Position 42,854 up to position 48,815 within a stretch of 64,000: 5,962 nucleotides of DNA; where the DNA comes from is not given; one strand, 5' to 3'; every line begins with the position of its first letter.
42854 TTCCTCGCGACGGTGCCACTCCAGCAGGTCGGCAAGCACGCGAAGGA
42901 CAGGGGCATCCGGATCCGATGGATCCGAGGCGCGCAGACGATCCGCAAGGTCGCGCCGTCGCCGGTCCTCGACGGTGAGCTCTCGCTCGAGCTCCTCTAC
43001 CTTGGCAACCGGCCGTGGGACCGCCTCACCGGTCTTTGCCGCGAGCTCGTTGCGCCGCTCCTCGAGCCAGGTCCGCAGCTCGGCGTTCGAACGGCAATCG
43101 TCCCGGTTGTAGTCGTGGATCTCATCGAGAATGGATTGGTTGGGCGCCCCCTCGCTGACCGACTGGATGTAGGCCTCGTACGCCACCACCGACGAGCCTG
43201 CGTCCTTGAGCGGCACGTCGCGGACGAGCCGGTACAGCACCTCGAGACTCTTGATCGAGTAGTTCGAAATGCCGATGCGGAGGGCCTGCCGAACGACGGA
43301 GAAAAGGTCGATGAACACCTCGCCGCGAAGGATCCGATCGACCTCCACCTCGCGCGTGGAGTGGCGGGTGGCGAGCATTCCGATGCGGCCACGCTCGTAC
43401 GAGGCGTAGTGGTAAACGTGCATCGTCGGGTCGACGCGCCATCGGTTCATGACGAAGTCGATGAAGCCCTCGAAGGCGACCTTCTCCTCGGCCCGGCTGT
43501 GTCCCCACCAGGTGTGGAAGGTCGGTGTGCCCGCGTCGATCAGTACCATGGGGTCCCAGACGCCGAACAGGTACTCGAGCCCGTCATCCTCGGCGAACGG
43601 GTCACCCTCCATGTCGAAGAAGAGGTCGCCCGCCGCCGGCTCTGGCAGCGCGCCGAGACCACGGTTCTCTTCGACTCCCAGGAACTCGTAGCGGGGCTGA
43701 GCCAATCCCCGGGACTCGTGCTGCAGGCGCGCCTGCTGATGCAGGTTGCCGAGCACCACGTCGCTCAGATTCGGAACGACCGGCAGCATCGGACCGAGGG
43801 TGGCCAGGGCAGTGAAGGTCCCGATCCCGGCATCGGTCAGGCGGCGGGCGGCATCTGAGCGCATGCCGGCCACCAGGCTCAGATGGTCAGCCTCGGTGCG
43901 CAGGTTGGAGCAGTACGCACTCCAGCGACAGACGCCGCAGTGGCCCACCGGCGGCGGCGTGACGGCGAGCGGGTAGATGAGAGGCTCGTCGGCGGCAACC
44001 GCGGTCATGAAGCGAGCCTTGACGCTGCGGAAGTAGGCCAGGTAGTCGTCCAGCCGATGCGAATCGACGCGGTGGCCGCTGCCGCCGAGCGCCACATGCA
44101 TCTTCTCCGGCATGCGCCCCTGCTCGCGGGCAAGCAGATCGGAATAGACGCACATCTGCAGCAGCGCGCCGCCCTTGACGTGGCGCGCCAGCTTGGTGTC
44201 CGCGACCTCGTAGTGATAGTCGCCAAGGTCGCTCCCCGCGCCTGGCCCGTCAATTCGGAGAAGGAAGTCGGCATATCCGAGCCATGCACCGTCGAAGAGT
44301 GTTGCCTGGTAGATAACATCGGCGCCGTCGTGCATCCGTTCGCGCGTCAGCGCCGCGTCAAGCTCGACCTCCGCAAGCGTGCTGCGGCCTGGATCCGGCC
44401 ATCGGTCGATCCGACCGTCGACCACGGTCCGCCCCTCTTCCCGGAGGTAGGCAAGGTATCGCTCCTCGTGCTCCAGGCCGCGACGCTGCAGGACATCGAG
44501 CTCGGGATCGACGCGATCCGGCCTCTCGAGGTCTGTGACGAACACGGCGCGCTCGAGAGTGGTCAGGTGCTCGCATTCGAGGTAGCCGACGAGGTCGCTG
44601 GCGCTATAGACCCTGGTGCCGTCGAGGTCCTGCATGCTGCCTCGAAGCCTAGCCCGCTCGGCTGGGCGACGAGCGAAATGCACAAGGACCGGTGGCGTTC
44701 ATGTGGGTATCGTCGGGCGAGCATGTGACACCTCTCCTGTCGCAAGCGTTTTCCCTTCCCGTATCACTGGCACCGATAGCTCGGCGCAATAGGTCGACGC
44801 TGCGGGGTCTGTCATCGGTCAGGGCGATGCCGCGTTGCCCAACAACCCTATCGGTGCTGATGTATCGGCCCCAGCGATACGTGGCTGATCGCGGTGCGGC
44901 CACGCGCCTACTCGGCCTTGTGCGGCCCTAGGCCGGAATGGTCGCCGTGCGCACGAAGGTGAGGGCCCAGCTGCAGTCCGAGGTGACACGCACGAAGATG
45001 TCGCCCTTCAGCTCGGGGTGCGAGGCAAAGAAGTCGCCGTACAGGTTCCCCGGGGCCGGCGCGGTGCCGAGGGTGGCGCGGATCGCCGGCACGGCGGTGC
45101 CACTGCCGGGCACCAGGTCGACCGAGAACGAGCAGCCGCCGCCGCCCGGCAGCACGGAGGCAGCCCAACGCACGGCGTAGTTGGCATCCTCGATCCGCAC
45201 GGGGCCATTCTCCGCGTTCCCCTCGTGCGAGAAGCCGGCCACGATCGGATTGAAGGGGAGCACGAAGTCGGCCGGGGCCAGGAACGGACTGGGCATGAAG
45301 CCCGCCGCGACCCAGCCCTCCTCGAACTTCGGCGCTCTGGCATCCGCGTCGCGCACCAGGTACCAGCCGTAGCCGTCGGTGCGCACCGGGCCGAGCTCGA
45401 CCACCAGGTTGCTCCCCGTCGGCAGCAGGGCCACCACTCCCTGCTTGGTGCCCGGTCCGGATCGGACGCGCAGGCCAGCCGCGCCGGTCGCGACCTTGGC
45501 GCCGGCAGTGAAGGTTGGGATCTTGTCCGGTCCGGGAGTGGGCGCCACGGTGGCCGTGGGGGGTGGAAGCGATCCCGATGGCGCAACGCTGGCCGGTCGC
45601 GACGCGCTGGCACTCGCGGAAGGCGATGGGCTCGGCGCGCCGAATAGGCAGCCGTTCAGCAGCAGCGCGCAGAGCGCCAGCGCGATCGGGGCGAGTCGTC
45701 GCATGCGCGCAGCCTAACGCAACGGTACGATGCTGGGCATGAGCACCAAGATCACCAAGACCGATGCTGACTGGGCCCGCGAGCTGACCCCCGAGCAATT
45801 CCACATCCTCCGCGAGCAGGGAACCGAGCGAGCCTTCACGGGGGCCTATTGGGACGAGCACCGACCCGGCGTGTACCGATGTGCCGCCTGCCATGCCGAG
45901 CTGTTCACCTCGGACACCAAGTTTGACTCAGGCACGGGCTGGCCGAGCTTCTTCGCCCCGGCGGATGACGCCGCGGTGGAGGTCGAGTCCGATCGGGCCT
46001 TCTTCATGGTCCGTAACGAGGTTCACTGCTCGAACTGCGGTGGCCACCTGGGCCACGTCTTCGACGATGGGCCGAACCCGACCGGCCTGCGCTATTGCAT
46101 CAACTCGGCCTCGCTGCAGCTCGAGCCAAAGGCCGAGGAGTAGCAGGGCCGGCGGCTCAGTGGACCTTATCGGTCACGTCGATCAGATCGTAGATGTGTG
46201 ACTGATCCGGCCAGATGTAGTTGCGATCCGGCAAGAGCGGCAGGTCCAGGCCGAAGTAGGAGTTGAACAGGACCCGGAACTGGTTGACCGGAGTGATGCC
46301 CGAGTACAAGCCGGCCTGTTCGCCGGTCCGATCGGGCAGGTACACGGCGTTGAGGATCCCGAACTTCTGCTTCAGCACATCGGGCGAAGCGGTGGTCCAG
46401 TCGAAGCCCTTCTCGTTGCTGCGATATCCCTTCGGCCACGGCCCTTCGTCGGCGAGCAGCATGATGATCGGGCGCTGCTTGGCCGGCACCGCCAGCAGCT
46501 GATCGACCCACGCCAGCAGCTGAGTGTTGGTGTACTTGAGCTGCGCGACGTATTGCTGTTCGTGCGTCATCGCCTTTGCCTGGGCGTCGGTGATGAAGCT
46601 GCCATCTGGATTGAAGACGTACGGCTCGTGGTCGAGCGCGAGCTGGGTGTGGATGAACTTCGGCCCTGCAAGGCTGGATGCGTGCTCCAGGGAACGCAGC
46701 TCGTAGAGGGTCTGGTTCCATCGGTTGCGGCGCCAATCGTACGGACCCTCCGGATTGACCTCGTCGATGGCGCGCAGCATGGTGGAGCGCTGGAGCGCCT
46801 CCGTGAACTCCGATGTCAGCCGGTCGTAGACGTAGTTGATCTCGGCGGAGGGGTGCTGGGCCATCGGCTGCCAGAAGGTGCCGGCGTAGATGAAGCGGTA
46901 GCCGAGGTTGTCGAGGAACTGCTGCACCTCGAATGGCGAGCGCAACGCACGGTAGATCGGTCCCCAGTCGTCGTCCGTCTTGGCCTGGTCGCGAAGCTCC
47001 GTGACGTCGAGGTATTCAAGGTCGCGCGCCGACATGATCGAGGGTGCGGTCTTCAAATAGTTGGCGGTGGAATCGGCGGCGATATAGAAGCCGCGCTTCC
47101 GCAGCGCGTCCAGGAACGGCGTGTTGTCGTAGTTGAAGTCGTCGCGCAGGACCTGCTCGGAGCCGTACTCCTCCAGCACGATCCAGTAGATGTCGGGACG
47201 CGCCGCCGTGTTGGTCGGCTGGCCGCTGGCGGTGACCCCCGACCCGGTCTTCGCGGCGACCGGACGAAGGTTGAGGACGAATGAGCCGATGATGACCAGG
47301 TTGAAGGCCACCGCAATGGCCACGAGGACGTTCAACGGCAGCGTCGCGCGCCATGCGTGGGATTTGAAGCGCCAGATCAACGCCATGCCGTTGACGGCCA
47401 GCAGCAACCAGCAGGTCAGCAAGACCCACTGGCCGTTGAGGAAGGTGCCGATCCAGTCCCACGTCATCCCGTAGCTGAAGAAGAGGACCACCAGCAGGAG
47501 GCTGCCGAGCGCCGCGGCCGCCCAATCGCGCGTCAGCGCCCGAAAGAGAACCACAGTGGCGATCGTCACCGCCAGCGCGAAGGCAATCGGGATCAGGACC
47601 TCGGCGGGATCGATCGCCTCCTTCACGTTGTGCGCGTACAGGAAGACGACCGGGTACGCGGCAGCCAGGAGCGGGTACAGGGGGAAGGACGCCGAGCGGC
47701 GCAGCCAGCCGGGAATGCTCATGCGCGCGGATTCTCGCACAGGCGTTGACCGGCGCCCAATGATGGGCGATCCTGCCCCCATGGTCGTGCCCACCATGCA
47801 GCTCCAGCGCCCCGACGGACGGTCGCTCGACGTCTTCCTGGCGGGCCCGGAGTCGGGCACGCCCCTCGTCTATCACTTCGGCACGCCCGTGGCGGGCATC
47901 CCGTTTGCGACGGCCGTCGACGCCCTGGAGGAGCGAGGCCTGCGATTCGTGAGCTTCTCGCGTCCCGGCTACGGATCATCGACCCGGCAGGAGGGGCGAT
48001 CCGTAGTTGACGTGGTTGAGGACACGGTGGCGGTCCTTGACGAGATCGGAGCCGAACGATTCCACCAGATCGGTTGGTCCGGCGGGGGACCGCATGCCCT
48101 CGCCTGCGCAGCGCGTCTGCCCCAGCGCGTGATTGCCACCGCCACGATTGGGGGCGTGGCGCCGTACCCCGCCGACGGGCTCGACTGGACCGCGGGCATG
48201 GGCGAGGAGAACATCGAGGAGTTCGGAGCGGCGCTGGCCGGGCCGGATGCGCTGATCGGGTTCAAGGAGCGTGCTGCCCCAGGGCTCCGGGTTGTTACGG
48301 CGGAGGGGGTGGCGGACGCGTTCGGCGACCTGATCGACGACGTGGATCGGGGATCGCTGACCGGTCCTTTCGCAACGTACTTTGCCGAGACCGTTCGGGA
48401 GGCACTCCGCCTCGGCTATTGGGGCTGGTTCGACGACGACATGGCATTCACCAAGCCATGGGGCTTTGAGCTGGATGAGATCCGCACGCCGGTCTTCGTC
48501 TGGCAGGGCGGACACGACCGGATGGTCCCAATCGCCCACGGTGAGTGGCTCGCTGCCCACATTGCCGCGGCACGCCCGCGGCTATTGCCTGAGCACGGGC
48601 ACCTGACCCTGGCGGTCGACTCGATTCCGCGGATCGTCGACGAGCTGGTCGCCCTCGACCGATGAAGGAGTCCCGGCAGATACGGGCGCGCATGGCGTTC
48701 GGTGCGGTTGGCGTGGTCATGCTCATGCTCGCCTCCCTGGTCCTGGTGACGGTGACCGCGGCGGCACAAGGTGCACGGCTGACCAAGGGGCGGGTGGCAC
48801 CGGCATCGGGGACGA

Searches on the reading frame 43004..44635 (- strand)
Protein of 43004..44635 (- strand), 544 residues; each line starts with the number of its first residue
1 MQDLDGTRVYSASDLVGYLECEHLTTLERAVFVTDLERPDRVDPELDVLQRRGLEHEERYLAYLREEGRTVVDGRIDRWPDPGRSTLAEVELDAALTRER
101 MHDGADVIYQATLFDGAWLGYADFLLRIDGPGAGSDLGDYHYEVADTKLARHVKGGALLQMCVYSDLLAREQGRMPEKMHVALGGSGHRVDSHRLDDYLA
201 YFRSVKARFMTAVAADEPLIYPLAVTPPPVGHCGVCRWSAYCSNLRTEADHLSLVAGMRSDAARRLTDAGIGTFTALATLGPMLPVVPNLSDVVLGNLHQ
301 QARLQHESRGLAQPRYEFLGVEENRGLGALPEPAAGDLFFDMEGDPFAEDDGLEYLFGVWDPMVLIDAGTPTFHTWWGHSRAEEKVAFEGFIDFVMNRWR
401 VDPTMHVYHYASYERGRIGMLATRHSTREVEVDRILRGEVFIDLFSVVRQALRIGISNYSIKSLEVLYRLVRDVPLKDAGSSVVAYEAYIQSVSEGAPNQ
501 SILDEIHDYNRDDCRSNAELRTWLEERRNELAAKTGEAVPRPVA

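Call 93: search_solved_structures(query=window:43004-44635:-, max_evalue=10)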
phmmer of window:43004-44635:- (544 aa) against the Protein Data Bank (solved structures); distinct sequences matched with E-value up to 10: 0.

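Call 94: search_protein_representatives(protein=window:43004-44635:-)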
Query: 544 residues. Proteins with E-value up to 0.001 (for the whole library): 7526; up to 1e-10: 4506; up to 1e-30: 1710. The best 150 are listed.
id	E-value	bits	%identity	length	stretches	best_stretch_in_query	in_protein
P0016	3.9e-279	943.4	79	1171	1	1-542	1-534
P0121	2.7e-144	498.3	52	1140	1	3-542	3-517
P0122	4.8e-138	477.7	50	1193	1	1-543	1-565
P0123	1.6e-135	469.3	48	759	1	1-542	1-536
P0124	4.6e-134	464.5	51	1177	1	4-544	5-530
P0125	1.8e-133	462.6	51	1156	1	2-542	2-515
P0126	3.1e-133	461.8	50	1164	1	5-543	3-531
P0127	6.4e-132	457.5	50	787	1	1-544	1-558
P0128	1.5e-130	453.0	50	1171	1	1-543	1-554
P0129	2.1e-130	452.5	49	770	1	1-538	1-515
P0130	6.3e-130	450.9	51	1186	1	2-543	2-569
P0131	5.2e-127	441.3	77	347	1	175-436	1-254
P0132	6.2e-126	437.7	48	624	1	2-543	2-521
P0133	2.1e-125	436.0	50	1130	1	8-542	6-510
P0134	8.6e-125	433.9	49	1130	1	4-542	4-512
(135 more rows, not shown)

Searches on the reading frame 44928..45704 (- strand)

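Call 88: search_protein_families(library=ncbifam, proteins=[window:44928-45704:-], max_evalue=0.001)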
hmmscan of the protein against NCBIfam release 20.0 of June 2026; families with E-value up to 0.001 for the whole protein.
window:44928-45704:- (258 aa): 0 families

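Call 102: search_protein_families(library=pfam, proteins=[window:44928-45704:-], max_evalue=0.01)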
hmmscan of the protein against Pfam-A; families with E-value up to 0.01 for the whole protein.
window:44928-45704:- (258 aa): 1 family
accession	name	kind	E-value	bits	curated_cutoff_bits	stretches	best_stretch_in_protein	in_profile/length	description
PF08239.17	SH3_3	-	2e-06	28.3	27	1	77-136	2-52/54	Bacterial SH3 domain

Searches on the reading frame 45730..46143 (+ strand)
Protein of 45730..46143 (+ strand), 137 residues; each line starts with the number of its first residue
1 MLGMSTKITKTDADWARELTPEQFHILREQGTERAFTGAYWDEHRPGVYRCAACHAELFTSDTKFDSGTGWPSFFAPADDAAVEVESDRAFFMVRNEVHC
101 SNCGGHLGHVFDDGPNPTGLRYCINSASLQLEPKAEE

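Call 10: search_protein_families(library=pfam, proteins=[window:45730-46143:+], max_evalue=0.001)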
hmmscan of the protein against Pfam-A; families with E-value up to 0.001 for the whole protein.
window:45730-46143:+ (137 aa): 2 families
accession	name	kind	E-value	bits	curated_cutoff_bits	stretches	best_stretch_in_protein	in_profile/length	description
PF01641.26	SelR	-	6.8e-52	174.8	24.9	1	19-132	1-115/116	SelR domain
PF24046.1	At4g08330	-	0.0009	19.7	27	0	89-120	70-101/129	At4g08330 beta-tent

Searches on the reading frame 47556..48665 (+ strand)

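Call 11: search_protein_families(library=pfam, proteins=[window:47556-48665:+], max_evalue=0.001)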
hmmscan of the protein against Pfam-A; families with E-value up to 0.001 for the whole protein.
window:47556-48665:+ (369 aa): 3 families
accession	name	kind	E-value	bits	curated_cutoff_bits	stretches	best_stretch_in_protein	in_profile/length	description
PF00561.26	Abhydrolase_1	-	8.6e-18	65.3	25.8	1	117-352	16-241/245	alpha/beta hydrolase fold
PF12146.15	Hydrolase_4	-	1.5e-07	31.4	27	0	118-201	21-113/239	Serine aminopeptidase, S33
PF12697.13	Abhydrolase_6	-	5e-07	31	26.3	1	118-351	17-206/217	Alpha/beta hydrolase family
